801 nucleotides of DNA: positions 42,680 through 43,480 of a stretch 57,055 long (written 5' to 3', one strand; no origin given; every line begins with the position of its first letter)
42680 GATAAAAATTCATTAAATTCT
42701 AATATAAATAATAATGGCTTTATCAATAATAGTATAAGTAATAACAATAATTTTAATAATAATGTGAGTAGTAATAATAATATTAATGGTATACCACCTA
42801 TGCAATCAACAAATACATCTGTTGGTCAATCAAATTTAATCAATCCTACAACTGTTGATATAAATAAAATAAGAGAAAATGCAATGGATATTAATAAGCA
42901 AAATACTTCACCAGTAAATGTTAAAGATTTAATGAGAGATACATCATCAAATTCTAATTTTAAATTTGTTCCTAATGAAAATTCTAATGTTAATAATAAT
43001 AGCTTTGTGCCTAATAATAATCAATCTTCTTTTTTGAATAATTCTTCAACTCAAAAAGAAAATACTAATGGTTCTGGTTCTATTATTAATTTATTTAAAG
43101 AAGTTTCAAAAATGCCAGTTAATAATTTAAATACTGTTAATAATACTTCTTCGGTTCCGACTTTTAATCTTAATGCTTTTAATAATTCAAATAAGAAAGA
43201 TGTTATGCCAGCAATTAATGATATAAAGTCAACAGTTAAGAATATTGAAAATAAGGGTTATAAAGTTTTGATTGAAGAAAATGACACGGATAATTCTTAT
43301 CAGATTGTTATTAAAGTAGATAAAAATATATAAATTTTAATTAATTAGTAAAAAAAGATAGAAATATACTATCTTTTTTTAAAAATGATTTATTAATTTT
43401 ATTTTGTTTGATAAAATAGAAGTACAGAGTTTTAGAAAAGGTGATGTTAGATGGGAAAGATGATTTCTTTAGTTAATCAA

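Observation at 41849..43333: Atypical Noc: no room for the N-terminal membrane-targeting helix and a ~250-aa Asn/Ser-rich insertion before the C-terminal domain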

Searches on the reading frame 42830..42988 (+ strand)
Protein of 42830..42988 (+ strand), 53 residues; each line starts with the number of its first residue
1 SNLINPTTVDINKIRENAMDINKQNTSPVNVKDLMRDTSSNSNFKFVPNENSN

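Call 60: search_solved_structures(query=A3, max_evalue=10, show_alignments=3)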
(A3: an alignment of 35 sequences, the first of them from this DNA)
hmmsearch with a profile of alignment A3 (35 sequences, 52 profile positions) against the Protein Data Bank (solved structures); distinct sequences matched with E-value up to 10: 7.
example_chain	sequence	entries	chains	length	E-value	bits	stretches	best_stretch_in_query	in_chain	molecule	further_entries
3j7a_B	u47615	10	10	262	0.027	17.7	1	9-35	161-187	40S ribosomal protein eS1 | 40S ribosomal protein S3a | Small ribosomal subunit protein eS1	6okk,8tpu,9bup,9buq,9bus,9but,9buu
3jbn_B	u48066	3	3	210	0.13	15.5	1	9-35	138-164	40S ribosomal protein eS1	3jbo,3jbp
4v6w_AB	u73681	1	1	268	0.18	15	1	11-34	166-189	40S ribosomal protein S3a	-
5khw_A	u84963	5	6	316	0.4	13.9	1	8-30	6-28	Tyrosine-protein kinase JAK1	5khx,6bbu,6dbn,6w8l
6xu6_AB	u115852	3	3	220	0.41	13.9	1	11-34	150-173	40S ribosomal protein S3a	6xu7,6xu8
7wfg_L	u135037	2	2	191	1.1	12.5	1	8-25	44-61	NAD(P)H-quinone oxidoreductase subunit L, chloroplastic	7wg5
2wpq_A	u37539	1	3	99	4.8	10.5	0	10-39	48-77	TRIMERIC AUTOTRANSPORTER ADHESIN FRAGMENT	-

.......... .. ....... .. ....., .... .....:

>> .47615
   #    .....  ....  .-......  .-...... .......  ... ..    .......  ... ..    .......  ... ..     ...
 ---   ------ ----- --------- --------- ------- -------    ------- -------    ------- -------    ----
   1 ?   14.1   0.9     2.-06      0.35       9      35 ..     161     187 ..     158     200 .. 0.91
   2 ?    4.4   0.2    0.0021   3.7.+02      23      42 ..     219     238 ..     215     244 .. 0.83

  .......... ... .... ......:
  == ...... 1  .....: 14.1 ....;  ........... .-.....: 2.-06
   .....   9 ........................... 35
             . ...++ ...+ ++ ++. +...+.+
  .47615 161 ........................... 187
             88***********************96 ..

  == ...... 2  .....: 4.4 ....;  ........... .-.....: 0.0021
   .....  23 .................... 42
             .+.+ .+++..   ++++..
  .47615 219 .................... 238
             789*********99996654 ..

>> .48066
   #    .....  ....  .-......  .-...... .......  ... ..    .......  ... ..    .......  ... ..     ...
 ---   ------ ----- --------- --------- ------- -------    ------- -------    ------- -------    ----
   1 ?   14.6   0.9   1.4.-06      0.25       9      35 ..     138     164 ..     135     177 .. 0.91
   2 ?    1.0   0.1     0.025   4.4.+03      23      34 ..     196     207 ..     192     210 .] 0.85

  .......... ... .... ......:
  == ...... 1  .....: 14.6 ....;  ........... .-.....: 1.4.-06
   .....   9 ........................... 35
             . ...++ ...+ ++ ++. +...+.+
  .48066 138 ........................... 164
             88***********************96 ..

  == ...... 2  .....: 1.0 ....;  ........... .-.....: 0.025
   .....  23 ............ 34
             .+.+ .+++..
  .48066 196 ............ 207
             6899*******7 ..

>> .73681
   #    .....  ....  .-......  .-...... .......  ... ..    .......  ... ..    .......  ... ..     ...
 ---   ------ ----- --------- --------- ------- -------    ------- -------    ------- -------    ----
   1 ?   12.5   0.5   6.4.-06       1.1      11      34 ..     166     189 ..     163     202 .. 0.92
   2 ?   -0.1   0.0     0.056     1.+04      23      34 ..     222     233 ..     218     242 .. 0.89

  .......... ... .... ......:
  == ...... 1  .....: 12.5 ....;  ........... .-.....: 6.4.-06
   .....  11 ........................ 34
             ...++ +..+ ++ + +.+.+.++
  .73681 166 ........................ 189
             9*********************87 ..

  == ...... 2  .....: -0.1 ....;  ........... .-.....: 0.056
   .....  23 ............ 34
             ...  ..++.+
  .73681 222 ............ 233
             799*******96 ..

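Call 61: search_protein_families(library=pfam, proteins=[window:42830-42988:+], max_evalue=10)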
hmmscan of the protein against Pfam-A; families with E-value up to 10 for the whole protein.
seq(53 aa): 0 families

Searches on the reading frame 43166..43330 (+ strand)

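Call 65: search_protein_families(library=ncbifam, proteins=[window:43166-43330:+], max_evalue=1)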
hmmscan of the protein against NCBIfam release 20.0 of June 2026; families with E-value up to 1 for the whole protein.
window:43166-43330:+ (55 aa): 5 families
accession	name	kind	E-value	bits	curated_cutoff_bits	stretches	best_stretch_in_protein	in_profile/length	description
TIGR04285.1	nucleoid_noc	exception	6.8e-06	25.6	315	1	8-53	210-255/255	nucleoid occlusion protein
NF033128.2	vanW-gen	equivalog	0.01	15.4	365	1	16-54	158-196/271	glycopeptide resistance accessory protein VanW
NF041920.1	DmpI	equivalog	0.022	14.6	70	1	6-43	12-49/59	4-oxalocrotonate tautomerase DmpI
NF033123.1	vanW-G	exception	0.039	13.7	600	1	17-54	159-196/273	glycopeptide resistance accessory protein VanW-G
NF033946.1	AcrIIA4_fam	subfamily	0.042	13.9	40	1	20-53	2-35/86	AcrIIA4 family anti-CRISPR protein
